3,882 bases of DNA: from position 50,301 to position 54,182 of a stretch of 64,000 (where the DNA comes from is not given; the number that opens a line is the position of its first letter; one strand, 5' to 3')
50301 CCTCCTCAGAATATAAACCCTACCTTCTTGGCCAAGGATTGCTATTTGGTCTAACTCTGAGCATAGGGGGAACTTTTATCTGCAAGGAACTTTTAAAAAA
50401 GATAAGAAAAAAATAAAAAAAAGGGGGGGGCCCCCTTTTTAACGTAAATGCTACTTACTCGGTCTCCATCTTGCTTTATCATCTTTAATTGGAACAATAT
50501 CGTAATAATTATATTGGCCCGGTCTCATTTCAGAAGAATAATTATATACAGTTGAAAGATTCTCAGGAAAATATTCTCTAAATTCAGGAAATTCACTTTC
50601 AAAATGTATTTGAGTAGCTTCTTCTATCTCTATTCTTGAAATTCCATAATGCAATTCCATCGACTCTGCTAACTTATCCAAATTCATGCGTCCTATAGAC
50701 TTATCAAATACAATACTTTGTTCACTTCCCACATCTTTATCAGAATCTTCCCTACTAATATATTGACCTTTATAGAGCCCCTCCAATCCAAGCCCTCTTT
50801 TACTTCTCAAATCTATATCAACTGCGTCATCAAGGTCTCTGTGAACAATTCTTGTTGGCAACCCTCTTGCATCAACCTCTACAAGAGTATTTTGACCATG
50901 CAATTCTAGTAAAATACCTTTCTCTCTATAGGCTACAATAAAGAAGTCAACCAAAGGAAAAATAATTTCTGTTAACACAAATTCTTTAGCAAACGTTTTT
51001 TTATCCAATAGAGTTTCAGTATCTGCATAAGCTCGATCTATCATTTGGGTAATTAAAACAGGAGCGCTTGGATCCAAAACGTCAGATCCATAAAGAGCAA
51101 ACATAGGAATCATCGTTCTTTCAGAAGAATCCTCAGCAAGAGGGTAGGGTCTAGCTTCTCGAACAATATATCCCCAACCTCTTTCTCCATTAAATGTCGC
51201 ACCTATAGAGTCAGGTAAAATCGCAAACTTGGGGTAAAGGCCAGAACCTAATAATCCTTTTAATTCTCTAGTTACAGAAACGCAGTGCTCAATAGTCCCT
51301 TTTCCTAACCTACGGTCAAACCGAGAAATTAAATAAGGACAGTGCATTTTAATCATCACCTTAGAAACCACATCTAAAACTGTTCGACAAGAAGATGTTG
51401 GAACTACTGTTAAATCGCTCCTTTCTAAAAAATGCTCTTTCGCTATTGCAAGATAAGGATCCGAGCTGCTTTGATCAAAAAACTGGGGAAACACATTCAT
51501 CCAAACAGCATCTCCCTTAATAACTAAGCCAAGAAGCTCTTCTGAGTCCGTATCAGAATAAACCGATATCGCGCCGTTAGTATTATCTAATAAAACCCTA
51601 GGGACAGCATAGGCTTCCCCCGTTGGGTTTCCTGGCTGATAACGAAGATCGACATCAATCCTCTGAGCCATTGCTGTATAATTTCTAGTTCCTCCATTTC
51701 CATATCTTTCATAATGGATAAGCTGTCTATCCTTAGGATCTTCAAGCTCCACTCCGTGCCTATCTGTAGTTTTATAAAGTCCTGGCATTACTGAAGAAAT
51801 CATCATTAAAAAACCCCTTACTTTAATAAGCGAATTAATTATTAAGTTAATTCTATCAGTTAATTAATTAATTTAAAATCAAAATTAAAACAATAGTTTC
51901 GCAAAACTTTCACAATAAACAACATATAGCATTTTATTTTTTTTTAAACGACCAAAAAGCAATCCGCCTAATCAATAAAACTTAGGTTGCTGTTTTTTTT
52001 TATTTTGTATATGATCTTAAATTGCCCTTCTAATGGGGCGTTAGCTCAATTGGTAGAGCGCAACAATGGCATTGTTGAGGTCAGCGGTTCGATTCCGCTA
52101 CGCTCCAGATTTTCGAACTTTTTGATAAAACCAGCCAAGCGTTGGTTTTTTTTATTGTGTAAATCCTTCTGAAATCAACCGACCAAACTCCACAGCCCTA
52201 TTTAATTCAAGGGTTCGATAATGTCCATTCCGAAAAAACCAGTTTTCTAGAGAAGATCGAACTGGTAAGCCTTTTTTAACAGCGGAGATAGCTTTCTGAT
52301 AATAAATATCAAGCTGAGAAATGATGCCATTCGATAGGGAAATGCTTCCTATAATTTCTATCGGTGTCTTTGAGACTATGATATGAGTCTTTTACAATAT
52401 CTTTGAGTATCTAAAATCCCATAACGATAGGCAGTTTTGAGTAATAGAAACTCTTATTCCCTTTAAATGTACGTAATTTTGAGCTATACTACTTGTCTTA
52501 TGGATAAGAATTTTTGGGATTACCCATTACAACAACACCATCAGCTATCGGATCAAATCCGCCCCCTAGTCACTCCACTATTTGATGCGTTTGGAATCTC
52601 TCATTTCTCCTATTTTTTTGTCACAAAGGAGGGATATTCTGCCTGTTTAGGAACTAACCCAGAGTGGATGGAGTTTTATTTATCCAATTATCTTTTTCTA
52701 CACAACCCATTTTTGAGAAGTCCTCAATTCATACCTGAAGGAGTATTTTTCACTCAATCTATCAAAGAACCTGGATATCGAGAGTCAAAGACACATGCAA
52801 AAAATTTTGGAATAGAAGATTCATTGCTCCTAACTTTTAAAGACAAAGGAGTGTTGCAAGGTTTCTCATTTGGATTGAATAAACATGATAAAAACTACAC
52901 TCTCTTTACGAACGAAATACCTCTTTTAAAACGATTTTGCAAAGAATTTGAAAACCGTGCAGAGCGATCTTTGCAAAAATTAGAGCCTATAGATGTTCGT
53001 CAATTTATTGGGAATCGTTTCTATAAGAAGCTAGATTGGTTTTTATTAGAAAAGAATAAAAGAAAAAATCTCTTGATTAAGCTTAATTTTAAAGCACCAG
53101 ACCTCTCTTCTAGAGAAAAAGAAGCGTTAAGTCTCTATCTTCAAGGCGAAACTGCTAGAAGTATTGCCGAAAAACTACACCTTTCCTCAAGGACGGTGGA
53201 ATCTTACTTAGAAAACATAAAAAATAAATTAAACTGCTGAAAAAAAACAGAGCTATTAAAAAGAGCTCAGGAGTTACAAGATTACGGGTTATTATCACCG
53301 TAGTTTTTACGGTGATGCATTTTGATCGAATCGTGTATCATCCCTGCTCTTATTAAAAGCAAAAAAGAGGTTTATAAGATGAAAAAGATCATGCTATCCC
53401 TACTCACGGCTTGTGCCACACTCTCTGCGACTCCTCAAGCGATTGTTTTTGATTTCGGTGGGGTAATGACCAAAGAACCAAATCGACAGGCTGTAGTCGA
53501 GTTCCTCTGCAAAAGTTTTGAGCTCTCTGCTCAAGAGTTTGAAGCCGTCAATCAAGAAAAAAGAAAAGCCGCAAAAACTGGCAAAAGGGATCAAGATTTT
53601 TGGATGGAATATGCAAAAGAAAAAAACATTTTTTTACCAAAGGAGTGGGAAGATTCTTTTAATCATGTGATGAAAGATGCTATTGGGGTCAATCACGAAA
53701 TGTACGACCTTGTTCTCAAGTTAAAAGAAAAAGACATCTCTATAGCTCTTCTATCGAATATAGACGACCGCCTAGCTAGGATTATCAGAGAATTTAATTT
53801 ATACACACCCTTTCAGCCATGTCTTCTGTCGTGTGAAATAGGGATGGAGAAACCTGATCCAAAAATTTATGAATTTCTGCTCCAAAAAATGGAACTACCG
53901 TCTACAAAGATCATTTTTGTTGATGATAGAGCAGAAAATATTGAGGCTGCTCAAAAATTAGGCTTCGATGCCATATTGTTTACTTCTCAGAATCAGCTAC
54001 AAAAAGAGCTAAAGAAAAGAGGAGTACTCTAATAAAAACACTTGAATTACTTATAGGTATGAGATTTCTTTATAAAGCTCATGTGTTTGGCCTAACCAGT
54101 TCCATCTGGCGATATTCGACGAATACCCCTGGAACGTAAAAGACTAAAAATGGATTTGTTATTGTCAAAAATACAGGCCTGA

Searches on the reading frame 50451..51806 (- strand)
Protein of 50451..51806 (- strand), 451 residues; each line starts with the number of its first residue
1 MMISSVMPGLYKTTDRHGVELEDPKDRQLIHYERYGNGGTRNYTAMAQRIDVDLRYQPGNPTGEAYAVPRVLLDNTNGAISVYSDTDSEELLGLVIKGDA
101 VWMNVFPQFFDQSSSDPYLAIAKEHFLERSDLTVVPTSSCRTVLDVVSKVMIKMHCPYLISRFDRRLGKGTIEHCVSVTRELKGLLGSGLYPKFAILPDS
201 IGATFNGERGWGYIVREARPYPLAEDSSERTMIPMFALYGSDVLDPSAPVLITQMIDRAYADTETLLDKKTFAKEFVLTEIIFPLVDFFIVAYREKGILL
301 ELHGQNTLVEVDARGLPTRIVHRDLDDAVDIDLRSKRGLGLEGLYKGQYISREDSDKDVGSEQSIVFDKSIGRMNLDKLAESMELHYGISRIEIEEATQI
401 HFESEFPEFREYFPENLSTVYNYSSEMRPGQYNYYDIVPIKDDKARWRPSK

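Call 44: search_protein_families(library=pfam, proteins=[window:50451-51806:-], max_evalue=0.0001)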
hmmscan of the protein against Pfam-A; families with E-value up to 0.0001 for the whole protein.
window:50451-51806:- (451 aa): 2 families
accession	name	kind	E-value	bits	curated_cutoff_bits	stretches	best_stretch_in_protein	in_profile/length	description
PF06276.17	FhuF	-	1.2e-06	29.5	25.2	1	287-333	13-54/161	Ferric iron reductase FhuF-like transporter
PF04183.18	IucA_IucC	-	7.6e-06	26.1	25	1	125-239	120-238/239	IucA / IucC family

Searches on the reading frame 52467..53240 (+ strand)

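Call 44: search_protein_families(library=pfam, proteins=[window:52467-53240:+], max_evalue=0.0001)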
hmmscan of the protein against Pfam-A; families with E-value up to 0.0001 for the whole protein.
window:52467-53240:+ (257 aa): 2 families
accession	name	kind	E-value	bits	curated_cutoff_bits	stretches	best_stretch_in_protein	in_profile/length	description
PF00196.25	GerE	-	6.7e-13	48.5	23.5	1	213-257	3-47/57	Bacterial regulatory proteins, luxR family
PF08281.18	Sigma70_r4_2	-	1.8e-07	31.1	25.7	1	213-255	11-54/54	Sigma-70, region 4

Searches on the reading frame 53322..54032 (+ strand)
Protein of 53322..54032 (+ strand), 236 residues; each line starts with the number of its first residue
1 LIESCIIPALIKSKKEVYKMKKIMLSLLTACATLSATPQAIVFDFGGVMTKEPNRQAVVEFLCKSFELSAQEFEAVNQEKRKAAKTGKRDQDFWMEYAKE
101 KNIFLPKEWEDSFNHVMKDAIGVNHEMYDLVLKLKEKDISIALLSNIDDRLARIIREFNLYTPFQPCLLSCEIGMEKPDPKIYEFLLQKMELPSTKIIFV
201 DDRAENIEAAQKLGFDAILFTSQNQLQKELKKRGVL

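Call 44: search_protein_families(library=pfam, proteins=[window:53322-54032:+], max_evalue=0.0001)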
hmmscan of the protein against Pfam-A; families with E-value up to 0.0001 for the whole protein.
window:53322-54032:+ (236 aa): 3 families
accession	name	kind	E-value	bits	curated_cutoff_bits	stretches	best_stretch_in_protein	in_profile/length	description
PF00702.32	Hydrolase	-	4e-17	63.7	26.4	1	39-214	2-191/191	haloacid dehalogenase-like hydrolase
PF13419.12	HAD_2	-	1.3e-15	58.4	23.8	1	41-219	1-177/178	Haloacid dehalogenase-like hydrolase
PF13242.12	Hydrolase_like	-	3.7e-06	27.2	22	1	176-231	3-59/75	HAD-hyrolase-like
